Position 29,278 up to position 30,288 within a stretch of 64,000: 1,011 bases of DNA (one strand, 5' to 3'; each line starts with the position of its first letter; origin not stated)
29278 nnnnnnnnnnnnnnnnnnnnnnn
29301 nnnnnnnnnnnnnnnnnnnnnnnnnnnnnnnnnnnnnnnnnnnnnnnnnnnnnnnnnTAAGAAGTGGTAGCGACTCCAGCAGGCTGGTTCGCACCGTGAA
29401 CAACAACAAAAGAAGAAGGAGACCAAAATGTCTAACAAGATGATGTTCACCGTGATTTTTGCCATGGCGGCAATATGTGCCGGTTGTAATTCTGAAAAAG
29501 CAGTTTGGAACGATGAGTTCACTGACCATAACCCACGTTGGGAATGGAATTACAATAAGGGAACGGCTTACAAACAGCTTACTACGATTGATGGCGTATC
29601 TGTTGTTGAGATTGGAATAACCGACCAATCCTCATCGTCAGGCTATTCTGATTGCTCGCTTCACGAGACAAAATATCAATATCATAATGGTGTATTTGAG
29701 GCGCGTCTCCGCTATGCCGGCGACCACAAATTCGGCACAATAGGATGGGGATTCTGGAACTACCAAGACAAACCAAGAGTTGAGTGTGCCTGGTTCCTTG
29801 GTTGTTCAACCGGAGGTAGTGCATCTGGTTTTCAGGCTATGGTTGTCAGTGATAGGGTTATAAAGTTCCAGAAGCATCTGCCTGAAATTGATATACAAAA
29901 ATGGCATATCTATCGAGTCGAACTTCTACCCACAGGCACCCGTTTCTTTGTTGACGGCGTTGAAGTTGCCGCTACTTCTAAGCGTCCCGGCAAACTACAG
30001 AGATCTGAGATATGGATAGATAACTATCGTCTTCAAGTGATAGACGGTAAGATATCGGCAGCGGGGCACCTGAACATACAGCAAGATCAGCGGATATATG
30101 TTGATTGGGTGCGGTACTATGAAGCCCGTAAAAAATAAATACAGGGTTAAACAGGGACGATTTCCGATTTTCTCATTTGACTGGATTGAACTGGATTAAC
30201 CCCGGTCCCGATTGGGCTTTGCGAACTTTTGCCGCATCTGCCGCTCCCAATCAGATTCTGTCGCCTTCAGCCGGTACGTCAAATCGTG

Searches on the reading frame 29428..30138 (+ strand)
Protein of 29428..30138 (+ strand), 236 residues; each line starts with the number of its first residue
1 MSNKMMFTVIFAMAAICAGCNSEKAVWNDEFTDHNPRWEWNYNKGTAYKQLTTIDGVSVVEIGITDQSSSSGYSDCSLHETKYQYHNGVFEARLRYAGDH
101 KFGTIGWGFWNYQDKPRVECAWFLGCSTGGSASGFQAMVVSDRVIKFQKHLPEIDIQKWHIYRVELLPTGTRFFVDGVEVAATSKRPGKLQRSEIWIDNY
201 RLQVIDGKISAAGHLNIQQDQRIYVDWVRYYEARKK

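Call 4: search_protein_families(library=pfam, proteins=[window:29428-30138:+], max_evalue=0.1)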
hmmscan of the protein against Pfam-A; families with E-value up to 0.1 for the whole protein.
window:29428-30138:+ (236 aa): 1 family
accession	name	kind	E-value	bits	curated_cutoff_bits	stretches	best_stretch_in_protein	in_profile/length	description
PF00722.28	Glyco_hydro_16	-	0.00021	21.2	22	1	59-192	21-143/175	Glycosyl hydrolases family 16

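Call 7: search_protein_families(library=padloc, proteins=[window:29428-30138:+], max_evalue=0.1)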
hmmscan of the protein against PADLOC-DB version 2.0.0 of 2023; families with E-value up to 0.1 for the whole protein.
window:29428-30138:+ (236 aa): 0 families

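Call 8: search_protein_families(library=ncbifam, proteins=[window:29428-30138:+], max_evalue=0.1)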
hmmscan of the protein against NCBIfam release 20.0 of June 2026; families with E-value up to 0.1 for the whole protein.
window:29428-30138:+ (236 aa): 0 families

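Call 9: search_protein_families(library=phrogs, proteins=[window:29428-30138:+], max_evalue=0.1)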
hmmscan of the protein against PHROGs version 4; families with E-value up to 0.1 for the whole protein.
window:29428-30138:+ (236 aa): 1 family
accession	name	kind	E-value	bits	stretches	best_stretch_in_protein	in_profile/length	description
phrog_17064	-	unknown function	0.04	13.9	1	155-233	338-411/413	-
